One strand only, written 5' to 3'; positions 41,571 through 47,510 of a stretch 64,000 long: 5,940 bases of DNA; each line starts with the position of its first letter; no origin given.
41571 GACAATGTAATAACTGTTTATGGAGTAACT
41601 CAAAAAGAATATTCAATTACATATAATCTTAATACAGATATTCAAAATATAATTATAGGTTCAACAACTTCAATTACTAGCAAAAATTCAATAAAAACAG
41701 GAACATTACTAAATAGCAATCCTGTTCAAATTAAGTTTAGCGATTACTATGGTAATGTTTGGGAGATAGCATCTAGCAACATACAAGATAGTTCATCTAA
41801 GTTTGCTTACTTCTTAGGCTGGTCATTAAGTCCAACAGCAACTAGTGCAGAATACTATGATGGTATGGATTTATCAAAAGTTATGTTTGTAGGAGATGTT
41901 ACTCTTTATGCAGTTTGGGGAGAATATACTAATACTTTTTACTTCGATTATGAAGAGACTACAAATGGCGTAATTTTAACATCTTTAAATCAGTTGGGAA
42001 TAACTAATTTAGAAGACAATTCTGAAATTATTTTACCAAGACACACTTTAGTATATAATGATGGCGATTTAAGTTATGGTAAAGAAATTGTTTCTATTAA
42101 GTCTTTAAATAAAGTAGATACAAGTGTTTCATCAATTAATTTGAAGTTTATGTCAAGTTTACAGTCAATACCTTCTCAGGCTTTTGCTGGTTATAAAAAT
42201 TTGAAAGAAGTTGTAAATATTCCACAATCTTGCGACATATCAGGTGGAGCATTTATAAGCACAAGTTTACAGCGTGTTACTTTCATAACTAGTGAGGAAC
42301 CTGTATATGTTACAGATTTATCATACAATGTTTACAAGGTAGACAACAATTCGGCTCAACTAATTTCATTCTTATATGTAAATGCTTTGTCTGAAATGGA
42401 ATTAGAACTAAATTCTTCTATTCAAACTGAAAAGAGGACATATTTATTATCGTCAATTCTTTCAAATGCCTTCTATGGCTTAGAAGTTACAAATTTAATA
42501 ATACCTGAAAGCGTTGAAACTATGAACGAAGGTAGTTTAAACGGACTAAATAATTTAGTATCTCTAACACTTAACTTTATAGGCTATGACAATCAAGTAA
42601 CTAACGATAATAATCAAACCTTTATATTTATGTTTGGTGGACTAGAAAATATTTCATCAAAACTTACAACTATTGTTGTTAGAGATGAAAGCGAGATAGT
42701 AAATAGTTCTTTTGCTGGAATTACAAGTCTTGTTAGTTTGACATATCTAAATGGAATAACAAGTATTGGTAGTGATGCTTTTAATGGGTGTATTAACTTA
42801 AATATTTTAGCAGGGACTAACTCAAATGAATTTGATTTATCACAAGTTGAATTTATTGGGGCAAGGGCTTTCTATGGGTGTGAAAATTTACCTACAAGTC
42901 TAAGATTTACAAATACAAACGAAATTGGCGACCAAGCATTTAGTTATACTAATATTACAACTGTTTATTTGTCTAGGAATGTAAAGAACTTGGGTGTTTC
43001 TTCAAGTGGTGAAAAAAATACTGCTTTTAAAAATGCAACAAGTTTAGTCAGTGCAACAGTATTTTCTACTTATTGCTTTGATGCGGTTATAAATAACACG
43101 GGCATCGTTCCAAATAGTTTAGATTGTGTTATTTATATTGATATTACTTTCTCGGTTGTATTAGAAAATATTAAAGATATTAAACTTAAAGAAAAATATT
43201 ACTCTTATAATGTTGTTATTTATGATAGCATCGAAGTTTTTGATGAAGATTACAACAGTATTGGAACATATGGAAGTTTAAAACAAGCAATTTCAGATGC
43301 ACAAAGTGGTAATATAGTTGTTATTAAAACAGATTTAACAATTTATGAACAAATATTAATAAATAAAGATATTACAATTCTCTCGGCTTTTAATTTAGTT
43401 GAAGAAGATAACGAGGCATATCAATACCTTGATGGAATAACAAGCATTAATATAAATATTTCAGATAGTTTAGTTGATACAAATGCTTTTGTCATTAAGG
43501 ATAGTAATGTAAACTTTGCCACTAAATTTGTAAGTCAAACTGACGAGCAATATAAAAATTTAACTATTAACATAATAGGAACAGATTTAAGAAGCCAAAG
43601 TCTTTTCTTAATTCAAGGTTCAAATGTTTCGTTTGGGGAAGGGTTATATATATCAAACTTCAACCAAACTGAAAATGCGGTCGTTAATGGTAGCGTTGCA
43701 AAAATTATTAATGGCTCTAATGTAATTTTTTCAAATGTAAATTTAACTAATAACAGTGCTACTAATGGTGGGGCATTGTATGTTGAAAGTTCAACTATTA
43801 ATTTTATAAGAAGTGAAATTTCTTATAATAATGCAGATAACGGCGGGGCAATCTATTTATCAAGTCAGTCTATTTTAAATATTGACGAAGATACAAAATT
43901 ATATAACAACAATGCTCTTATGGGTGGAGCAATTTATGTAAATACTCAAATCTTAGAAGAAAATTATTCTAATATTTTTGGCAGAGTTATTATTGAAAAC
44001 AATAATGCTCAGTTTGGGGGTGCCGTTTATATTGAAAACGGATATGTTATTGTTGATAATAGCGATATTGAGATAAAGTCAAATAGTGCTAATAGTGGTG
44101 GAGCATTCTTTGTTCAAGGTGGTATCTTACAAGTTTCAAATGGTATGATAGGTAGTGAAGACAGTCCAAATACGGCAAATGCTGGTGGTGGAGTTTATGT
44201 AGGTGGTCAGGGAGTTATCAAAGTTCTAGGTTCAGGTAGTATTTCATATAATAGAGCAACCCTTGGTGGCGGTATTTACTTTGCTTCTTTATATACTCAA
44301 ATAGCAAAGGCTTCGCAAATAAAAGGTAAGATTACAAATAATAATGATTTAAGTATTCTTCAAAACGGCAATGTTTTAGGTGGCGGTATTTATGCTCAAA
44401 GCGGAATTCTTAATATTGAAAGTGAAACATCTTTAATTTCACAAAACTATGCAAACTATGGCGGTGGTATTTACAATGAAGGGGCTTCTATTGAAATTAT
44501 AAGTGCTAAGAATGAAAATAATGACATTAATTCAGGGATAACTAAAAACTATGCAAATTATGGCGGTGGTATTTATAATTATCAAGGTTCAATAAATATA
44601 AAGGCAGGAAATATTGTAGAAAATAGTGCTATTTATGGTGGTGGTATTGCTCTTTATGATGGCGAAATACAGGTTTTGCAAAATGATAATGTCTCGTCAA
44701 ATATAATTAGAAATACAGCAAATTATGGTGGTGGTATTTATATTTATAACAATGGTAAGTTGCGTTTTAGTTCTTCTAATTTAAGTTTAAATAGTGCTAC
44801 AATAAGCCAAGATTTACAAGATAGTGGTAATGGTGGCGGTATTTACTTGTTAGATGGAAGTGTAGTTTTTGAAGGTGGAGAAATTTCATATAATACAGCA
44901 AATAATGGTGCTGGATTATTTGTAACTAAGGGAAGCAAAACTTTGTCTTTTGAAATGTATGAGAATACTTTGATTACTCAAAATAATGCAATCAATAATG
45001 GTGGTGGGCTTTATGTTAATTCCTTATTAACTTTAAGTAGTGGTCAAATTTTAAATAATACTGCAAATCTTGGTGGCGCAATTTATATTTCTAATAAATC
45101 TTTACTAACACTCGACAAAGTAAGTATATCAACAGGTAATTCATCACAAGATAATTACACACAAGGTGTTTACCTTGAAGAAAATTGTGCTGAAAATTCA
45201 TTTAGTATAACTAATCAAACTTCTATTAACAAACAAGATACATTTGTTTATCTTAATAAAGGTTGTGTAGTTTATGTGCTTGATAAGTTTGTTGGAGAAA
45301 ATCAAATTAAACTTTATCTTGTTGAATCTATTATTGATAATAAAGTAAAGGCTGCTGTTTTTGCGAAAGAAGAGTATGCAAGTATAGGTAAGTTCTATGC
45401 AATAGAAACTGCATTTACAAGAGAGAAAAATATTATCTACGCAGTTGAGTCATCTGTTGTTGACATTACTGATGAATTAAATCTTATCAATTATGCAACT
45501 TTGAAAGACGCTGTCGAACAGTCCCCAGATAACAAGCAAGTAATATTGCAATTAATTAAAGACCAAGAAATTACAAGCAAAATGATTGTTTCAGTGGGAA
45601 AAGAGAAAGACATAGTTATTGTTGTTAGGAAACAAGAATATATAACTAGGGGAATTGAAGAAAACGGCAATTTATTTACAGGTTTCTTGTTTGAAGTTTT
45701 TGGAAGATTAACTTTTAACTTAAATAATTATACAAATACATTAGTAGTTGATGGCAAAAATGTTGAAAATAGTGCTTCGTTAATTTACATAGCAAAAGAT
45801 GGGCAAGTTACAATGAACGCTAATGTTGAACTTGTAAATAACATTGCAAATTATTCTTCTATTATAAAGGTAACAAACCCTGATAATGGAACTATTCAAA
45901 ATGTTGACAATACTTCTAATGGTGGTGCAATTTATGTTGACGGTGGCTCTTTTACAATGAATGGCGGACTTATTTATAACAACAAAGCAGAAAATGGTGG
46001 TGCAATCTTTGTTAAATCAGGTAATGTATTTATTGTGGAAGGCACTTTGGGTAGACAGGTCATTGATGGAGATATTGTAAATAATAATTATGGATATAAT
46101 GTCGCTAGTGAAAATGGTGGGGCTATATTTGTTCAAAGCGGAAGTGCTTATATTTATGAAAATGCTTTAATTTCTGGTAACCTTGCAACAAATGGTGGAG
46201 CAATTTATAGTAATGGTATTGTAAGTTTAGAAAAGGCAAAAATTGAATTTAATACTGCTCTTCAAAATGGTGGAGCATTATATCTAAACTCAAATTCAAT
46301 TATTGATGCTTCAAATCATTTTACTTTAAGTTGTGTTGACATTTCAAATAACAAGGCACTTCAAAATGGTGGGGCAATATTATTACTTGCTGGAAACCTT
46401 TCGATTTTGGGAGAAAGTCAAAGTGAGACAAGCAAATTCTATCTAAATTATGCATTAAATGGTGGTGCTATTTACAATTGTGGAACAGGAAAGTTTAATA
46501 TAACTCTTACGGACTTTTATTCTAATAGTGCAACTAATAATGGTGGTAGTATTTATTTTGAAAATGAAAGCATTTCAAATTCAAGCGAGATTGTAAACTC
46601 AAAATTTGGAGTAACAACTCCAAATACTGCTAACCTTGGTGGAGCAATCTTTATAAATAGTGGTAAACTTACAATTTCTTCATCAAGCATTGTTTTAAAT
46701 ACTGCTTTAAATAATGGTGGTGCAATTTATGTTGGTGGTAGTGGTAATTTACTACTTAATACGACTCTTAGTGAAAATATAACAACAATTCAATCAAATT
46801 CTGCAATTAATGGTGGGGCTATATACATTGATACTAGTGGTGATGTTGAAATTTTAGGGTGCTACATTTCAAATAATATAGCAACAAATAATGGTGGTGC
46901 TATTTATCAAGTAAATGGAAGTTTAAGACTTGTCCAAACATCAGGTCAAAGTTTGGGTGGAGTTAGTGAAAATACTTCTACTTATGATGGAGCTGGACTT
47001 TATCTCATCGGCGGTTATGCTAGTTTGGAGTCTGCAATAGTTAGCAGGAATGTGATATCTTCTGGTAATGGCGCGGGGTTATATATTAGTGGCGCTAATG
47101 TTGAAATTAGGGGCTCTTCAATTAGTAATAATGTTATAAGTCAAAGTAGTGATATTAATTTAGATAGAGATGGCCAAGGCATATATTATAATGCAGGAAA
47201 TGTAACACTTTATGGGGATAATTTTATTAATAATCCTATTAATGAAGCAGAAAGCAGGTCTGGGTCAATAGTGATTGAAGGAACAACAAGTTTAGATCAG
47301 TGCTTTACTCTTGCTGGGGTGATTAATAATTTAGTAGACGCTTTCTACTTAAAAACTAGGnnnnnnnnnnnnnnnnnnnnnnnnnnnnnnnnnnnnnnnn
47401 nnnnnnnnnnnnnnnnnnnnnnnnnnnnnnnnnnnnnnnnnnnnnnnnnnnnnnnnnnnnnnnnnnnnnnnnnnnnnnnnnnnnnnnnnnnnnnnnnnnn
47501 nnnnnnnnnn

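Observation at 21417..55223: One uninterrupted 33.8-kb gene for an 11,268-aa membrane-anchored surface protein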

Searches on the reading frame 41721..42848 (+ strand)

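Call 35: search_protein_families(library=pfam, proteins=[window:41721-42848:+], max_evalue=0.1)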
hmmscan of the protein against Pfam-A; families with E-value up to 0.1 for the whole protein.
window:41721-42848:+ (376 aa): 2 families
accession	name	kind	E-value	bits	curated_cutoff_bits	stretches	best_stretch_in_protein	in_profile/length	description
PF13306.12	LRR_5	-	1e-15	58.2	27.7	3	314-363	12-61/127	BspA type Leucine rich repeat region (6 copies)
PF13855.12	LRR_8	-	0.002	18.3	27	0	344-363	11-30/61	Leucine rich repeat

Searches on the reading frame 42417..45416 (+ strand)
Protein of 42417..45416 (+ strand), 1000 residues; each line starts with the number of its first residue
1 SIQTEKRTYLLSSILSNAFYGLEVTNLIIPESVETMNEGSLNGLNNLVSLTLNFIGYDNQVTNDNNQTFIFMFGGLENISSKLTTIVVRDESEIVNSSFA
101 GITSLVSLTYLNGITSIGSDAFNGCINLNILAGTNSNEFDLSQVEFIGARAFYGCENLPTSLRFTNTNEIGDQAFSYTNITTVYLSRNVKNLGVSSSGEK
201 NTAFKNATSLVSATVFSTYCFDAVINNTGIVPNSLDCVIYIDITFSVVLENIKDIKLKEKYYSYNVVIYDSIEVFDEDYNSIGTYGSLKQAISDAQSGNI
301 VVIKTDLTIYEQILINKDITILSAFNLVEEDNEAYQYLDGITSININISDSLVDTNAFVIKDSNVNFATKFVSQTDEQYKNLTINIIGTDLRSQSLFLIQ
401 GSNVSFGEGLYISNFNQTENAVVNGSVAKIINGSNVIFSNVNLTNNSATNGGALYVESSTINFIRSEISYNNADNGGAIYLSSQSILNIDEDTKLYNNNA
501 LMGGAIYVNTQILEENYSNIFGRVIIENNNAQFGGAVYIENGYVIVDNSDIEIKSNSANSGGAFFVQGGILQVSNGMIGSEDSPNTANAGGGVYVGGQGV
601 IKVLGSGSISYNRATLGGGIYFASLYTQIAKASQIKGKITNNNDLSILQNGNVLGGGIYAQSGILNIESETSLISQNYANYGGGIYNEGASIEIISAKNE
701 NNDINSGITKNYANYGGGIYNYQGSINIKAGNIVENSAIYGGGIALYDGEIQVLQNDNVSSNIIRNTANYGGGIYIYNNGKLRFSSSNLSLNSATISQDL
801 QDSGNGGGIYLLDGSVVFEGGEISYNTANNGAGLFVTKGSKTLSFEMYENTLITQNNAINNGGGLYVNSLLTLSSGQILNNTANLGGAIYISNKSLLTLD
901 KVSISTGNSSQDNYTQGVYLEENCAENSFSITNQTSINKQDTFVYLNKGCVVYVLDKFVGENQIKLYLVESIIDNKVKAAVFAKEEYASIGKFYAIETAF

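Call 95: search_protein_families(library=ncbifam, proteins=[window:42417-45416:+], max_evalue=0.01)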
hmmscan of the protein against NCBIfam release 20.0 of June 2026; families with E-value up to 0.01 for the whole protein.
window:42417-45416:+ (1000 aa): 1 family
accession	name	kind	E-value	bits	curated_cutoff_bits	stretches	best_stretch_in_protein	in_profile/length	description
TIGR04212.1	GlyGly_RbtA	equivalog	0.0016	16.8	295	1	472-623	151-302/605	rhombotarget A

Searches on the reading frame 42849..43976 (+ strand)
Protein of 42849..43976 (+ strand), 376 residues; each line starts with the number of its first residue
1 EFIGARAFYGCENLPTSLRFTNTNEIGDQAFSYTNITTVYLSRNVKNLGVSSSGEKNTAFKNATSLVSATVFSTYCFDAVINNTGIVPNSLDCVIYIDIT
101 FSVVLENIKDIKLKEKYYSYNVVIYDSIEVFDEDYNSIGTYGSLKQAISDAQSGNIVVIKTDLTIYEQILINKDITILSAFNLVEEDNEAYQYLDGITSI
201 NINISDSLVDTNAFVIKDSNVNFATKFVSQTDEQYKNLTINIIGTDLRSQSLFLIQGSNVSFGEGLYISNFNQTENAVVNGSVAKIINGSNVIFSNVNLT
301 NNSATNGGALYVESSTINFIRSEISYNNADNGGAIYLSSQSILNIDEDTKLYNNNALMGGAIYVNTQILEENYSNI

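Call 35: search_protein_families(library=pfam, proteins=[window:42849-43976:+], max_evalue=0.1)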
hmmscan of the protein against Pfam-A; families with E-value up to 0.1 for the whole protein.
window:42849-43976:+ (376 aa): 2 families
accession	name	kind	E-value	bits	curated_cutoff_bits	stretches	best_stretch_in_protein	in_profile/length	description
PF13306.12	LRR_5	-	1.6e-06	28.5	27.7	1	3-78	25-99/127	BspA type Leucine rich repeat region (6 copies)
PF02415.23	Chlam_PMP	-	1.1e-05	25.6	20.6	0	296-312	1-18/19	Chlamydia polymorphic membrane protein (Chlamydia_PMP) repeat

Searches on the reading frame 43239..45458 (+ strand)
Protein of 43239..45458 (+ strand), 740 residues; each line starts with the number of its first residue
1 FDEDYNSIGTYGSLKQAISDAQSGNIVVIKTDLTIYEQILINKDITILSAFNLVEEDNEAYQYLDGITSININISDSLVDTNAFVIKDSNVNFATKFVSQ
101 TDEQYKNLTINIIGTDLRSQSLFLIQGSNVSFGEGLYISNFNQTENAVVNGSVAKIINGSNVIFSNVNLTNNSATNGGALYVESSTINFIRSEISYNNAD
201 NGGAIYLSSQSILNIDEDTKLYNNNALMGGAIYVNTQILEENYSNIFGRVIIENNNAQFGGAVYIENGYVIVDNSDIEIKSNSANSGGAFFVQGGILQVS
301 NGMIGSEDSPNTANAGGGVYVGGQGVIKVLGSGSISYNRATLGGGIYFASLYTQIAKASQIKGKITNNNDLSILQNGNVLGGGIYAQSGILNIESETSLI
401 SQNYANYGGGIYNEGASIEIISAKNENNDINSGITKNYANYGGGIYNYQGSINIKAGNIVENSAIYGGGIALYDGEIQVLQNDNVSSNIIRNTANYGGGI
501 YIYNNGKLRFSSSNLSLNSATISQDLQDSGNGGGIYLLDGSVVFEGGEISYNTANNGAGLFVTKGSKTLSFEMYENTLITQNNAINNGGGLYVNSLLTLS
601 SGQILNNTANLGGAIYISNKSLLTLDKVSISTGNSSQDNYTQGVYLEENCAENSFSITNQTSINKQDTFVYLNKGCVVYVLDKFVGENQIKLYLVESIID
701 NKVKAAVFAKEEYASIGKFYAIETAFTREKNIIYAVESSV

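Call 71: predict_structure(alignment_id=A2)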
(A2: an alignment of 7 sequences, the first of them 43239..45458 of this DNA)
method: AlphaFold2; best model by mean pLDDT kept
length: 740 residues; sequences in the alignment: 7
mean_pLDDT: 63.1   pTM: 0.71
mean pLDDT of the five models: 63.1, 62.2, 61.5, 58.4, 56.3
residues with pLDDT >= 90: 25; 70-90: 309; 50-70: 178; < 50: 228
segments of 3 or more residues with pLDDT < 50: 1-7, 23-28, 30-69, 75-108, 142-149, 308-313, 351-359, 368-377, 519-528, 635-640, 650-653, 664-740
pLDDT, mean of each block of 10 residues (from residue 1): 45 59 49 36 30 30 39 47 34 26 42 55 64 69 44 70 83 80 87 87 88 83 84 81 71 77 86 68 59 83 58 58 79 66 70 41 53 50 80 64 82 87 57 76 91 78 86 88 63 82 86 59 44 85 77 84 65 70 81 79 76 74 72 52 62 53 46 43 34 33 36 34 30 28
secondary structure, 60 per line:
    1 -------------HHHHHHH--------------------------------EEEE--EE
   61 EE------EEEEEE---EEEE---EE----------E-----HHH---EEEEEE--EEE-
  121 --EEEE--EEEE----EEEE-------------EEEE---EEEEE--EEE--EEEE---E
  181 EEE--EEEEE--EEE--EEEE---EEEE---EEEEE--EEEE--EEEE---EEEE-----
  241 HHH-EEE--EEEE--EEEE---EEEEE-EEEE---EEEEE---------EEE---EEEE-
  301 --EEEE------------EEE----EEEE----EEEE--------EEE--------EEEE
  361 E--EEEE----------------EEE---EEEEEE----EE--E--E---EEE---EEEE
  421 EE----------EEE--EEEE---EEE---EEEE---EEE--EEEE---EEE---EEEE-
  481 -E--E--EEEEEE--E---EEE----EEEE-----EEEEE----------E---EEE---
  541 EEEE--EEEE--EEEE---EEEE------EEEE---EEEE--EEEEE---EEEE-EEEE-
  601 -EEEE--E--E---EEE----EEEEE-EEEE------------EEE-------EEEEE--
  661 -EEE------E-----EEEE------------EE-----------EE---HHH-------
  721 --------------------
elements in order (helices of 4 or more, strands of 3 or more residues): H14-20 E53-56 E59-62 E69-74 E78-81 E109-114 E117-119 E123-126 E129-132 E137-140 E154-157 E161-165 E168-170 E173-176 E180-183 E186-190 E193-195 E198-201 E205-208 E212-216 E219-222 E225-228 E232-235 E245-247 E250-253 E256-259 E263-267 E269-272 E276-280 E290-292 E296-299 E303-306 E319-321 E326-329 E334-337 E346-348 E357-361 E364-367 E384-386 E390-395 E411-413 E417-422 E433-435 E438-441 E445-447 E451-454 E458-460 E463-466 E470-472 E476-479 E488-493 E500-502 E507-510 E516-520 E535-537 E541-544 E547-550 E553-556 E560-563 E570-573 E577-580 E583-587 E591-594 E596-599 E602-605 E615-617 E622-626 E628-631 E644-646 E654-658 E662-664 E677-680

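Call 76: fold_search(model_id=the predicted structure, library=pdb)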
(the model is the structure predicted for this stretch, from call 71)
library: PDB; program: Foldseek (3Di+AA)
matches with E <= 10: 122; with E <= 0.001: 0
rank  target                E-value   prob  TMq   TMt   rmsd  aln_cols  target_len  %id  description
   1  7o77                  7.3e-02  0.10  0.13  0.13  24.9       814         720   10  Structure of the PL6 family alginate lyase Patl3640 from Pseudoalteromonas atlantica T6c (released 2021-07-28)
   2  9cdv_A                7.7e-02  0.63  0.17  0.26  15.4       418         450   14  Crystal Structure of Rhombotarget A (released 2025-07-02)
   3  7koh_D                1.3e-01  0.20  0.18  0.21  16.3       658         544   12  Crystal structure of antigen 43 from Escherichia coli EDL933 (released 2022-03-09)
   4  9cdv_B                1.4e-01  0.98  0.23  0.37   9.3       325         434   14  Crystal Structure of Rhombotarget A (released 2025-07-02)
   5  9cdu_A                1.8e-01  0.98  0.23  0.37   9.3       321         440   13  Crystal Structure of Rhombotarget A-peptide Complex (released 2025-07-02)
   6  7koh_C                2.3e-01  0.10  0.15  0.18  17.8       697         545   11  Crystal structure of antigen 43 from Escherichia coli EDL933 (released 2022-03-09)
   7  8egr_A                4.2e-01  0.82  0.36  0.42   8.8       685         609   11  Upper tail structure of Staphylococcus phage Andhra (released 2022-12-14)
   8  1k5c                  5.1e-01  0.12  0.15  0.26  15.3       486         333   11  Endopolygalacturonase I from Stereum purpureum at 0.96 A resolution (released 2002-06-05)
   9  7koh_B                5.5e-01  0.04  0.12  0.14  17.9       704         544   12  Crystal structure of antigen 43 from Escherichia coli EDL933 (released 2022-03-09)
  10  7ko9                  5.8e-01  0.08  0.15  0.18  18.1       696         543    9  Crystal structure of antigen 43 from uropathogenic Escherichia coli UTI89 (released 2022-03-09)
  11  1qjv_A                6.6e-01  0.82  0.19  0.37   6.8       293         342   11  Pectin methylesterase PemA from Erwinia chrysanthemi (released 2000-07-14)
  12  9cdu_C                6.9e-01  0.84  0.22  0.36  10.3       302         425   13  Crystal Structure of Rhombotarget A-peptide Complex (released 2025-07-02)
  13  9j4l_A                6.9e-01  0.33  0.22  0.35  10.1       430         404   10  Crystal structure of GH9l Inulin fructotransferases (IFTase) (released 2024-09-04)
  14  8wqt_A                6.9e-01  0.03  0.11  0.13  24.2       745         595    8  Cryo-EM Structure of Mouse TLR4/MD-2/DLAM1 complex (released 2024-10-16)
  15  5gkq_A                7.2e-01  0.07  0.15  0.15  25.6       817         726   11  Structure of PL6 family alginate lyase AlyGC mutant-R241A (released 2017-02-08)
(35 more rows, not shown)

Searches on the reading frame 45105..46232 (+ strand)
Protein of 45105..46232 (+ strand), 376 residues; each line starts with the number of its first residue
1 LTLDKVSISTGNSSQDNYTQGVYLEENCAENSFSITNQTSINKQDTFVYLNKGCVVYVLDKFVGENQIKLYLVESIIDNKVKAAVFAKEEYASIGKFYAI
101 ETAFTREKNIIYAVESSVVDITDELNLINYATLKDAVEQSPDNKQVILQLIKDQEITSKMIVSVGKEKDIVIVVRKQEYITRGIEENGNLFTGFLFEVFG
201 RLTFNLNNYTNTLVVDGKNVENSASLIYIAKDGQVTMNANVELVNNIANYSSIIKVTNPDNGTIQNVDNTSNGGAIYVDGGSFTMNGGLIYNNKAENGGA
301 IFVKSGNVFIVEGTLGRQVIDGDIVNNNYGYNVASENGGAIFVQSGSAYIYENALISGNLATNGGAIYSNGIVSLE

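Call 36: search_protein_families(library=pfam, proteins=[window:45105-46232:+], max_evalue=0.1)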
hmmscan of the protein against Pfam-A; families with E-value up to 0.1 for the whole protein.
window:45105-46232:+ (376 aa): 2 families
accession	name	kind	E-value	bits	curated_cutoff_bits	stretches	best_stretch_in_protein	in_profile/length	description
PF02415.23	Chlam_PMP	-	2.2e-05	24.7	20.6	0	355-369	3-18/19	Chlamydia polymorphic membrane protein (Chlamydia_PMP) repeat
PF05068.17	MtlR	-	0.035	14.5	25.2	1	86-161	75-149/165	Mannitol repressor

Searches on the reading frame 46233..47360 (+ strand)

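Call 36: search_protein_families(library=pfam, proteins=[window:46233-47360:+], max_evalue=0.1)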
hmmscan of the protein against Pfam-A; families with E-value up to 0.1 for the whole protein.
window:46233-47360:+ (376 aa): 2 families
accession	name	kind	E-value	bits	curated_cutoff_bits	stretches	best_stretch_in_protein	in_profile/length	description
PF02415.23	Chlam_PMP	-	8.2e-16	56.8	20.6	1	210-225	2-17/19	Chlamydia polymorphic membrane protein (Chlamydia_PMP) repeat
PF23283.1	D8C_UMOD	-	0.0069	17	27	1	244-289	17-61/88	Uromodulin-like, D8C domain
